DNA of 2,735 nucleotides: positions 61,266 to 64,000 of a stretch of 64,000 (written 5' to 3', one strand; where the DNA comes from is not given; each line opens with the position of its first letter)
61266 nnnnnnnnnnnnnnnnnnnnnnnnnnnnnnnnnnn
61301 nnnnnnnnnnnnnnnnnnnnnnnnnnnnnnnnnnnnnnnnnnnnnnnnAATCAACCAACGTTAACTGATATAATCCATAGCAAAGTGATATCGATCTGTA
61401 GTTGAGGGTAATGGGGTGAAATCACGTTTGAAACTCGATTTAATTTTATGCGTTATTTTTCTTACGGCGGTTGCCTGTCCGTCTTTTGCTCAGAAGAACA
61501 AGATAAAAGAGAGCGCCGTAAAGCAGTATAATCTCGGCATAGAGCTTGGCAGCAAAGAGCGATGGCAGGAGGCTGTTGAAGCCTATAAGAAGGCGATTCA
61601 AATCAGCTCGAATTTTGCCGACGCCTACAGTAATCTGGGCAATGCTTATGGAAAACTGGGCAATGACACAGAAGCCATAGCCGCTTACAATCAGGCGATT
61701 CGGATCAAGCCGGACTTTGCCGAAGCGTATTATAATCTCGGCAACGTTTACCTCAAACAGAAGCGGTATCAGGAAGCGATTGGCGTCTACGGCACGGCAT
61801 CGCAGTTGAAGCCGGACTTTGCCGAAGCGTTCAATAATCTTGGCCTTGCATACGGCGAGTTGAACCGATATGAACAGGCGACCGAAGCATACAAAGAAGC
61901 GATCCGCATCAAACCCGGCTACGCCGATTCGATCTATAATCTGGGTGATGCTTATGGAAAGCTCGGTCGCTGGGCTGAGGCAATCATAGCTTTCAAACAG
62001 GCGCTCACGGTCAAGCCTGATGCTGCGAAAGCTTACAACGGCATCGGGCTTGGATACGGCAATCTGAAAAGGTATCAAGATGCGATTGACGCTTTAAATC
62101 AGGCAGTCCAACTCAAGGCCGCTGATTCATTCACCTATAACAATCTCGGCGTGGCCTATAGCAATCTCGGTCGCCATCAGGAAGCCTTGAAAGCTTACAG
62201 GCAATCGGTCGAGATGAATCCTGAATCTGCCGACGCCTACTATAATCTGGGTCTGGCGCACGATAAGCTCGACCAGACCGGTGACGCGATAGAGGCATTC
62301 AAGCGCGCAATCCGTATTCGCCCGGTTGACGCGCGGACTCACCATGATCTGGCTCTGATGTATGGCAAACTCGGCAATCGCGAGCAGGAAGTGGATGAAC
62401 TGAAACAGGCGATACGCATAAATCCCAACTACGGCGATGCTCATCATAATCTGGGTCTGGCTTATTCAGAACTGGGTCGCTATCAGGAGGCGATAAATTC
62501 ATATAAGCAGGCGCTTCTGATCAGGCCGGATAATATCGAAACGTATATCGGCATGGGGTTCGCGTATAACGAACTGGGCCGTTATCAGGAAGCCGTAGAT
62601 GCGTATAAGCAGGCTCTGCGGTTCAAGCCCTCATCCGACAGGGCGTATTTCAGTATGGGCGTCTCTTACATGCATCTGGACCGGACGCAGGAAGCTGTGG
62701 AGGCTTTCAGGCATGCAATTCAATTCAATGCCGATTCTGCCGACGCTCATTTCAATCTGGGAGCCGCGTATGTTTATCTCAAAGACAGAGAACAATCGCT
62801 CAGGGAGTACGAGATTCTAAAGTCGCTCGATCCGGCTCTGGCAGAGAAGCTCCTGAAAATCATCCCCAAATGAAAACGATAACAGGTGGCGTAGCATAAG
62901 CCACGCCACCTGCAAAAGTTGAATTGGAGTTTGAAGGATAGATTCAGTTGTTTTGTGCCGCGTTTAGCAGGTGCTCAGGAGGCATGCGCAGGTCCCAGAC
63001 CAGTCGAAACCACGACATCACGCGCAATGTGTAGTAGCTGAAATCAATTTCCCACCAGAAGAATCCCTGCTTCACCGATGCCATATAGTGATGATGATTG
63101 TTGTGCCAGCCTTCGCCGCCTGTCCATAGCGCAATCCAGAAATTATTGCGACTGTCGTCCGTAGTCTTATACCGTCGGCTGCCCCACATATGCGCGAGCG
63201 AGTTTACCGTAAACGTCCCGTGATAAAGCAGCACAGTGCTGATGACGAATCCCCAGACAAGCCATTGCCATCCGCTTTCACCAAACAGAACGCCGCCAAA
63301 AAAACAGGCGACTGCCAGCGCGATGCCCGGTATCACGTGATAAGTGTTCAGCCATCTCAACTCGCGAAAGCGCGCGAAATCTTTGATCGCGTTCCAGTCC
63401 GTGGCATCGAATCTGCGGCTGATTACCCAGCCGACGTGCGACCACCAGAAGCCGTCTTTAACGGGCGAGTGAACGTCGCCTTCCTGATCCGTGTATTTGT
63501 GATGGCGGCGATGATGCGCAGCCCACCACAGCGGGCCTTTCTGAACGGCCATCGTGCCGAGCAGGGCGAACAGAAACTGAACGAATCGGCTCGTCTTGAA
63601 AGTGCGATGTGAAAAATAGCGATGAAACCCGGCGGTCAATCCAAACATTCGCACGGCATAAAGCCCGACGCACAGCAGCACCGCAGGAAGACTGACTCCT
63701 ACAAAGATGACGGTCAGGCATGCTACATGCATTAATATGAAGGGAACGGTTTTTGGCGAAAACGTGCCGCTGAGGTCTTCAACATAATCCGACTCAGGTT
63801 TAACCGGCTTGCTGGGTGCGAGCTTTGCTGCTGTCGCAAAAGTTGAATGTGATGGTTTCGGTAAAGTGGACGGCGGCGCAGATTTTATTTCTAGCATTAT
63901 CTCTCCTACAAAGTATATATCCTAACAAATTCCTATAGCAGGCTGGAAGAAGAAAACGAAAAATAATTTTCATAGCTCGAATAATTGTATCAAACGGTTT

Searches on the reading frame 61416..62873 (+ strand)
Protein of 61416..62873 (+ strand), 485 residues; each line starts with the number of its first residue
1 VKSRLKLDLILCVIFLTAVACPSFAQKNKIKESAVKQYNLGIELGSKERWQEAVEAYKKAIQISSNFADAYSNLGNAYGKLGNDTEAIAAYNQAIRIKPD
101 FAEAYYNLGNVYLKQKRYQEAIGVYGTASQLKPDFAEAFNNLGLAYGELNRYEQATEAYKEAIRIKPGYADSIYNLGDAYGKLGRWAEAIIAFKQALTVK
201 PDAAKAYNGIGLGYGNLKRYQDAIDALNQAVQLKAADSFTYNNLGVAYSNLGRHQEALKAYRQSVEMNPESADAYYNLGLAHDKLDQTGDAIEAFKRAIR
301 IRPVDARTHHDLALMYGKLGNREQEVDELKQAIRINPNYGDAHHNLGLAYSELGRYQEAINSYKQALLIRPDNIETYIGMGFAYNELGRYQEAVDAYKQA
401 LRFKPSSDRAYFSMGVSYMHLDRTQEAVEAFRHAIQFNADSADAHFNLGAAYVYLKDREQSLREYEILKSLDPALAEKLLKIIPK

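Call 13: search_protein_families(library=pfam, proteins=[window:61416-62873:+], max_evalue=0.0001)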
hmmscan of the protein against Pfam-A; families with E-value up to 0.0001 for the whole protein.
window:61416-62873:+ (485 aa): 36 families (the best 25 are shown)
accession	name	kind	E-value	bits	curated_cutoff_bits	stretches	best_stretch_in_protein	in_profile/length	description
PF13414.12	TPR_11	-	1.2e-106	348.5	26.8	10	81-115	7-41/42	TPR repeat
PF00515.34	TPR_1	-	7.6e-106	342.5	27.8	10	68-101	1-34/34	Tetratricopeptide repeat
PF07719.23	TPR_2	-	1.8e-88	283.9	27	7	341-373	2-34/34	Tetratricopeptide repeat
PF13181.12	TPR_8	-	2.5e-87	280.1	25.7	7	341-373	2-34/34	Tetratricopeptide repeat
PF13431.12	TPR_17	-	7.2e-69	222.8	24.4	5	90-122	1-33/34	Tetratricopeptide repeat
PF13424.12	TPR_12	-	1.5e-59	198.5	30.1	5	342-404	5-75/77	Tetratricopeptide repeat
PF13432.12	TPR_16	-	1.8e-51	172.5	32.7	6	244-305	3-64/65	Tetratricopeptide repeat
PF13374.12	TPR_10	-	1.4e-45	152.4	27.5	1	240-267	4-31/42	Tetratricopeptide repeat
PF13176.12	TPR_7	-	3e-45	148.9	27.9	1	342-372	1-31/36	Tetratricopeptide repeat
PF14559.12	TPR_19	-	7.2e-43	145.2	25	5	353-410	4-60/68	Tetratricopeptide repeat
PF13174.12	TPR_6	-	4.2e-41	137.2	26.3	0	171-197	1-27/33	Tetratricopeptide repeat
PF13428.12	TPR_14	-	2.6e-39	130.1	23.5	0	244-279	7-42/44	Tetratricopeptide repeat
PF13371.12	TPR_9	-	8e-35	119.1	35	3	247-306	4-63/73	Tetratricopeptide repeat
PF23914.1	TPR_CcmH_CycH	-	7.9e-26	91.2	42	1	262-368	40-149/158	Cytochrome c-type biogenesis protein H TPR domain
PF12895.13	ANAPC3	-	8.4e-20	71.3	27.2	1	47-127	2-81/82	Anaphase-promoting complex, cyclosome, subunit 3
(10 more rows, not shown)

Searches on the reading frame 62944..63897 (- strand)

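Call 13: search_protein_families(library=pfam, proteins=[window:62944-63897:-], max_evalue=0.0001)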
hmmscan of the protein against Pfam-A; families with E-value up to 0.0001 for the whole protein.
window:62944-63897:- (317 aa): 1 family
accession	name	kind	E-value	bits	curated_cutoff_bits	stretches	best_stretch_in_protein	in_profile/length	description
PF00487.30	FA_desaturase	-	1.1e-21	78.2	29.7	1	71-272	4-224/253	Fatty acid desaturase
